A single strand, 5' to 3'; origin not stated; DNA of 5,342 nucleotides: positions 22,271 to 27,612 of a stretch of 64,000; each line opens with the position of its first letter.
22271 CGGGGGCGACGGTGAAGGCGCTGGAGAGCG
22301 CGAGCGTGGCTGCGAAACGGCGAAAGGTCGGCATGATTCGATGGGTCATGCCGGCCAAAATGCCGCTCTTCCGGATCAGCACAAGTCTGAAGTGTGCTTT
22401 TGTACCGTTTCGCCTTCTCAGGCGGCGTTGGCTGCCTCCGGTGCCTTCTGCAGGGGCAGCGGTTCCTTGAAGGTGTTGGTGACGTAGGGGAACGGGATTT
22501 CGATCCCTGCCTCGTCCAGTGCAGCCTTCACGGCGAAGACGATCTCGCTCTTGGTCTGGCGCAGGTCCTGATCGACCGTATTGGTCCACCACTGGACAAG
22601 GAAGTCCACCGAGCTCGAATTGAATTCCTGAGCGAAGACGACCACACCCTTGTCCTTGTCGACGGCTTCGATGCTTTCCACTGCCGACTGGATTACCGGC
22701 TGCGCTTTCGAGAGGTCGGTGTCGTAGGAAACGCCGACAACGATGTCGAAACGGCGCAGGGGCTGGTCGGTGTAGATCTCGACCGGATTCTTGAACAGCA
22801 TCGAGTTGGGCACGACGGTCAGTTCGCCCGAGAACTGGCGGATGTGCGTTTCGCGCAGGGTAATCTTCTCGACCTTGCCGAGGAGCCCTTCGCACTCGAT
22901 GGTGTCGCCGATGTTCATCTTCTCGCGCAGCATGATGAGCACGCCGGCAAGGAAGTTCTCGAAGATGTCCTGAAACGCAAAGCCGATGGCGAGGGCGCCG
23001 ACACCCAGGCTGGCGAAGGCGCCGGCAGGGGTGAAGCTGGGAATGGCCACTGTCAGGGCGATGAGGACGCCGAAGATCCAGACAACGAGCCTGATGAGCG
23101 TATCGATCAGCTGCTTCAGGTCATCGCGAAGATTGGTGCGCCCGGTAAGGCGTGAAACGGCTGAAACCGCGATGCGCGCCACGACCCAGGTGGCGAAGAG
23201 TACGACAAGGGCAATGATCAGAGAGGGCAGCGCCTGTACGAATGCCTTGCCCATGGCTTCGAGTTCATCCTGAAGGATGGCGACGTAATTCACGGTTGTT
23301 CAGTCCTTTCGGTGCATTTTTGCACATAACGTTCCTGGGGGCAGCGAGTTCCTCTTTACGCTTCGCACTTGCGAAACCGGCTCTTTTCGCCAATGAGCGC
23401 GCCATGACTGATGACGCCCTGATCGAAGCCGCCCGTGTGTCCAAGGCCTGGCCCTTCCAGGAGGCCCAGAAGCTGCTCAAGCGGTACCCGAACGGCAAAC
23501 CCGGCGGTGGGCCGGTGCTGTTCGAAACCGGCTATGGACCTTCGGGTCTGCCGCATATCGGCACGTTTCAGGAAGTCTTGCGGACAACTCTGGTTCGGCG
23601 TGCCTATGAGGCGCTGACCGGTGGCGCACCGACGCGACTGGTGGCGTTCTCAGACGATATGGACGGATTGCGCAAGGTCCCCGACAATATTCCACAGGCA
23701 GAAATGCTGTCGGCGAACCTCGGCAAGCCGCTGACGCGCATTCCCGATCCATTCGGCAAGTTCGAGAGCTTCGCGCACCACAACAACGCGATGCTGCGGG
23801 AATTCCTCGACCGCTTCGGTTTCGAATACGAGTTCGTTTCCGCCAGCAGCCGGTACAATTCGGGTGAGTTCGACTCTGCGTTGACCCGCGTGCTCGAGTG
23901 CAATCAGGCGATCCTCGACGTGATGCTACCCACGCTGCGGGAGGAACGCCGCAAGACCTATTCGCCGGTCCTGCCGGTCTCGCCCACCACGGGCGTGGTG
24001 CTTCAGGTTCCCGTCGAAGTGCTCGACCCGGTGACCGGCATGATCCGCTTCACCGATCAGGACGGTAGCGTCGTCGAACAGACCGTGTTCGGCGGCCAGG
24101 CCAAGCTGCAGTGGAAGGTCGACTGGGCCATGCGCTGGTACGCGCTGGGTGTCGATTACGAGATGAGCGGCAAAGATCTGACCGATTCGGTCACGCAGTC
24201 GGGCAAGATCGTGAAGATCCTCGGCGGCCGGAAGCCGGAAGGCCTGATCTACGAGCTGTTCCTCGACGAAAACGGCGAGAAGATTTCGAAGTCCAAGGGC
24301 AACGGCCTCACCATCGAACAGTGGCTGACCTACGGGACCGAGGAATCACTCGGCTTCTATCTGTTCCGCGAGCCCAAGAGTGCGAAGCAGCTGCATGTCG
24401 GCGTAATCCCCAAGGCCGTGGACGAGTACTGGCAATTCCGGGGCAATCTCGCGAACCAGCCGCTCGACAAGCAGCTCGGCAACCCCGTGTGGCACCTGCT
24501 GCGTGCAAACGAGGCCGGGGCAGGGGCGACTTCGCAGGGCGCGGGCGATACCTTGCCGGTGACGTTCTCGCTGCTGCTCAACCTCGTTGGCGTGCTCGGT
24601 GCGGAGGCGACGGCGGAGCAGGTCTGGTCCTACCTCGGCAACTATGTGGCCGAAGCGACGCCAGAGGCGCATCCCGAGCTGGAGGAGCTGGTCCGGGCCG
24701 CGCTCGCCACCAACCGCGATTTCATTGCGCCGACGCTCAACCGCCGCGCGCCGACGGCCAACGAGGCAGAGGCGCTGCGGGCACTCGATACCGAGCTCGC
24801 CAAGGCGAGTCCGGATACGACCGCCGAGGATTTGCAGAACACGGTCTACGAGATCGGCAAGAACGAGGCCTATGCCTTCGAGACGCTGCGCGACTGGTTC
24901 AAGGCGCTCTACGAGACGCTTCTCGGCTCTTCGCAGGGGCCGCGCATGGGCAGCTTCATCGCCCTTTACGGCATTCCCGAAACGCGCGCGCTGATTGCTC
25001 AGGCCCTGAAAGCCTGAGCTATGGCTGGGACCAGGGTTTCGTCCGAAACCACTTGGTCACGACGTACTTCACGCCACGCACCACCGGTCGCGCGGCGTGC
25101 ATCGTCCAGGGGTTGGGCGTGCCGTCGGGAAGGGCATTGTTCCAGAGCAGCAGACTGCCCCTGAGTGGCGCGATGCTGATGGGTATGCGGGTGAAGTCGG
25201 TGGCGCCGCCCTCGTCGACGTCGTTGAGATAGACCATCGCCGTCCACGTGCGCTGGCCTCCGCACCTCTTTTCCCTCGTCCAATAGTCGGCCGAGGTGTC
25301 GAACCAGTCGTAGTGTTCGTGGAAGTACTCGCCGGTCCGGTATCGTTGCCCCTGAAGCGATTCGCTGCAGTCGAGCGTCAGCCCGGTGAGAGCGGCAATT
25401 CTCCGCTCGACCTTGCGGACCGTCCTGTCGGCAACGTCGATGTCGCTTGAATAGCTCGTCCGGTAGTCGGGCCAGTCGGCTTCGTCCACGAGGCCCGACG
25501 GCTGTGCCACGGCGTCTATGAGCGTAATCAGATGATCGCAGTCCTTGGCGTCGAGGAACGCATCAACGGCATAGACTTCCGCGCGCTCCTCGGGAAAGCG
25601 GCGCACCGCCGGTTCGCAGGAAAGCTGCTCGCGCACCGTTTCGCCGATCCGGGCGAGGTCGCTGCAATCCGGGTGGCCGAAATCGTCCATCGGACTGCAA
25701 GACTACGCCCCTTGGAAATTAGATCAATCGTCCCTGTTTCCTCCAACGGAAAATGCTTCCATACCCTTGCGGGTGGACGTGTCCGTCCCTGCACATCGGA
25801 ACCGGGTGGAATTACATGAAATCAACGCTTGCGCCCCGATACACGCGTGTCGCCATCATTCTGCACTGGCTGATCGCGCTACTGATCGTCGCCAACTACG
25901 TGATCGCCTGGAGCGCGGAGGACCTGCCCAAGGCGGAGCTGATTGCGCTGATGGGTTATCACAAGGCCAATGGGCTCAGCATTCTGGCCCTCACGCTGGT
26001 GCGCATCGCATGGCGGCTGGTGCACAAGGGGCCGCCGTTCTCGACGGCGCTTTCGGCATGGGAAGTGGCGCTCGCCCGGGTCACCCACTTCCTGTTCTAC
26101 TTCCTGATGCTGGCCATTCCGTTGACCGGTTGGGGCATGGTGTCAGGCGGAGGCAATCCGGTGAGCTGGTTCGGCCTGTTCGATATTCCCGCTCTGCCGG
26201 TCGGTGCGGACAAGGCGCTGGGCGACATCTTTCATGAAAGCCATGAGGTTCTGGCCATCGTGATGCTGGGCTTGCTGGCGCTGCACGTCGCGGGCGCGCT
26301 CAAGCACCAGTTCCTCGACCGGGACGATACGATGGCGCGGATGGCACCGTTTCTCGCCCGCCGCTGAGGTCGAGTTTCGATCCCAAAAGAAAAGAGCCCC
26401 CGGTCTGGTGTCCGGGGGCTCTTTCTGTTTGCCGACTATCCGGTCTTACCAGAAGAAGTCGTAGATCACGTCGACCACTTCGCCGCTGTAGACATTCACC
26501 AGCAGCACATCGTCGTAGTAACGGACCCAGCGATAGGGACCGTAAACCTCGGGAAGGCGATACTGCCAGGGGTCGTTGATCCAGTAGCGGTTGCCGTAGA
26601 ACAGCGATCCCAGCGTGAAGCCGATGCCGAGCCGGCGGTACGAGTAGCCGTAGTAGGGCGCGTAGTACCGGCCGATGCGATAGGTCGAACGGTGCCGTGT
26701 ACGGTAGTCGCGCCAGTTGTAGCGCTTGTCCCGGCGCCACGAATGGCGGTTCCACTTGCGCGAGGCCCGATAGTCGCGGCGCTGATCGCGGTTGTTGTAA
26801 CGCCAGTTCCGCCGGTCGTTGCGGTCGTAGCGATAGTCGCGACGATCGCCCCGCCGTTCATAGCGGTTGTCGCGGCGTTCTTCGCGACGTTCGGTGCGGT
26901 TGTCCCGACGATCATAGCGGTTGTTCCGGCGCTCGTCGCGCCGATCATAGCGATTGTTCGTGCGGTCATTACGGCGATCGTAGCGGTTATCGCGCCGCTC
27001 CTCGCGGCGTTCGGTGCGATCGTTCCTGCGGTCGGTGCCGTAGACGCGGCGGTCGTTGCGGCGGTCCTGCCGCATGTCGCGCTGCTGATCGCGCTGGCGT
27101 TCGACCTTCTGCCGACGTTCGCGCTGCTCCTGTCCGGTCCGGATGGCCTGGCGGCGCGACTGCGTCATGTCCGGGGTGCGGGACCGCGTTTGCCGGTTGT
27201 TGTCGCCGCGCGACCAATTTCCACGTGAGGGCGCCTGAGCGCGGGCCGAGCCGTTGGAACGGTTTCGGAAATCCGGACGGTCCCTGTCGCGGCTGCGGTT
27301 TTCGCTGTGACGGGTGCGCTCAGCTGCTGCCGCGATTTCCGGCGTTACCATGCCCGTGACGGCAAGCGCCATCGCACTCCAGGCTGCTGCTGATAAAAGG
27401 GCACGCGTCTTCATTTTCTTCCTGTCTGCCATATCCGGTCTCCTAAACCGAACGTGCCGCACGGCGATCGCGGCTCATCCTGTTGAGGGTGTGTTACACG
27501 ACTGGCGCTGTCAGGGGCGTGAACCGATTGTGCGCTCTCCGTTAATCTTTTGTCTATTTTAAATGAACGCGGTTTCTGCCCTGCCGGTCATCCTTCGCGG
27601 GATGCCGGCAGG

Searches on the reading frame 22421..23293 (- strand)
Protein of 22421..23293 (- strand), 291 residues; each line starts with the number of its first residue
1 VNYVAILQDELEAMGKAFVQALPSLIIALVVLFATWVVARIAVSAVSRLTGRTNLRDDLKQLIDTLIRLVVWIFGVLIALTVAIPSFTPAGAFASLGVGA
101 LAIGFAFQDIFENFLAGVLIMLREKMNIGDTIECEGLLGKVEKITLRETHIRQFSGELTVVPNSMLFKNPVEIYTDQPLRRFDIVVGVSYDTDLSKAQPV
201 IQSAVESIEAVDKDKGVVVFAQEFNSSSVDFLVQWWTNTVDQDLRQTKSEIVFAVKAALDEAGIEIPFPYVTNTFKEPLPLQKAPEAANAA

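Call 58: search_protein_families(library=pfam, proteins=[window:22421-23293:-], max_evalue=0.001)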
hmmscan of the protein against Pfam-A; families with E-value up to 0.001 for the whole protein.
window:22421-23293:- (291 aa): 3 families
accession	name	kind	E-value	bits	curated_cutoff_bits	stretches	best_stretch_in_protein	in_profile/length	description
PF00924.24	MS_channel_2nd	-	1.3e-19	70.5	20.2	1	109-172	1-64/68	Mechanosensitive ion channel, beta-domain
PF21082.3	MS_channel_3rd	-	8.1e-13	49.1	21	1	183-266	2-88/88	Mechanosensitive ion channel MscS, C-terminal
PF05552.17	MS_channel_1st_1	-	2.6e-07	30.9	22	1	11-55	3-47/50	Mechanosensitive ion channel, conserved TM helix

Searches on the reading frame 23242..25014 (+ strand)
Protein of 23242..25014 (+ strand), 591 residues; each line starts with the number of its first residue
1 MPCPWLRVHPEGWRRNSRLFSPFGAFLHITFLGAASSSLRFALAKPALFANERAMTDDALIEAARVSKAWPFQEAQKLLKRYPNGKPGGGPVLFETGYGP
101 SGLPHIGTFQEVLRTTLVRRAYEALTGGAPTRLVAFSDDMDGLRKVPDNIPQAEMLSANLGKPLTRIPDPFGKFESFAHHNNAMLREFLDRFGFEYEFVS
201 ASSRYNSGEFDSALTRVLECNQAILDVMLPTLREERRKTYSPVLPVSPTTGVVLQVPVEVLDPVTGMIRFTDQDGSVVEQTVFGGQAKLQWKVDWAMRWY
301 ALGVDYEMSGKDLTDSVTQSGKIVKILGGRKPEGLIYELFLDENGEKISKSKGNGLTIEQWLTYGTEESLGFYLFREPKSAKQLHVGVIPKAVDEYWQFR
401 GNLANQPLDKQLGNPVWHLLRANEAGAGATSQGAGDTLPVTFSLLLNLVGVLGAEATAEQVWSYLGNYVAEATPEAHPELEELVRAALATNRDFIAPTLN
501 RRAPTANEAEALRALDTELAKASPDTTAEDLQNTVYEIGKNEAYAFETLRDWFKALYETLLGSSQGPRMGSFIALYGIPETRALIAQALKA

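Call 59: search_protein_families(library=pfam, proteins=[window:23242-25014:+], max_evalue=0.001)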
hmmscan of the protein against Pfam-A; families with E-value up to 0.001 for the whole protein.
window:23242-25014:+ (591 aa): 1 family
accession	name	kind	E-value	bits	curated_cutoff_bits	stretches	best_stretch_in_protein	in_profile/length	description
PF01921.24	tRNA-synt_1f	-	2.2e-132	441.8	27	1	68-421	1-358/360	tRNA synthetases class I (K)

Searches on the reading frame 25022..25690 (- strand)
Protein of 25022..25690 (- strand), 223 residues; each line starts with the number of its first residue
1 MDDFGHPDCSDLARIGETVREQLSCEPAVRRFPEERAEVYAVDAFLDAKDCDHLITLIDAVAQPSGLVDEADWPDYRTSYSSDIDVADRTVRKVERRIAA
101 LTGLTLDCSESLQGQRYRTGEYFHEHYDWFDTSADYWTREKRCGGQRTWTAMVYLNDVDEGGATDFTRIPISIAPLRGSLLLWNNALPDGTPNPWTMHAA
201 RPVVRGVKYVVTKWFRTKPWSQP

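Call 58: search_protein_families(library=pfam, proteins=[window:25022-25690:-], max_evalue=0.001)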
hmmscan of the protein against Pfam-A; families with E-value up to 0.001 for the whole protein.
window:25022-25690:- (223 aa): 1 family
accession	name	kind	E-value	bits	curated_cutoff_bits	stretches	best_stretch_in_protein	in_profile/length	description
PF13640.12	2OG-FeII_Oxy_3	-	2.5e-15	57.6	27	1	113-216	2-98/98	2OG-Fe(II) oxygenase superfamily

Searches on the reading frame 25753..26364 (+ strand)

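Call 59: search_protein_families(library=pfam, proteins=[window:25753-26364:+], max_evalue=0.001)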
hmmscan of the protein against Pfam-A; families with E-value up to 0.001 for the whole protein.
window:25753-26364:+ (204 aa): 1 family
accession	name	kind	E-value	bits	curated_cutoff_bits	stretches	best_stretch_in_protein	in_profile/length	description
PF01292.26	Ni_hydr_CYTB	-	4.7e-30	105.1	30.1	1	29-198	1-177/179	Prokaryotic cytochrome b561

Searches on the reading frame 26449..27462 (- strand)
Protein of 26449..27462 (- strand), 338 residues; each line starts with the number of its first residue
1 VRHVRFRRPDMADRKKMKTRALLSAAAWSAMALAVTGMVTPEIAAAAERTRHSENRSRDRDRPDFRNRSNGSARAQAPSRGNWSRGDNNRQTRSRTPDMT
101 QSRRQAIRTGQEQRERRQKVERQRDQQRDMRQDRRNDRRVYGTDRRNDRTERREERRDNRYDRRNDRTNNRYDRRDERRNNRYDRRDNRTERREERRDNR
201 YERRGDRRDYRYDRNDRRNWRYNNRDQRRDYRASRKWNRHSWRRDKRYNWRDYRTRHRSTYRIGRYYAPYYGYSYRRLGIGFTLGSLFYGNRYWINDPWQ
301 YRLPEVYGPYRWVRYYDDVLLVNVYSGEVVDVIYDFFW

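Call 58: search_protein_families(library=pfam, proteins=[window:26449-27462:-], max_evalue=0.001)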
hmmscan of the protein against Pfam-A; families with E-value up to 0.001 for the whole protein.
window:26449-27462:- (338 aa): 1 family
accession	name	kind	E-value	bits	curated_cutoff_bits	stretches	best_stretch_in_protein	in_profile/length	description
PF11776.13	RcnB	-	6.5e-13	48.8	25.9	1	284-331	4-51/51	Nickel/cobalt transporter regulator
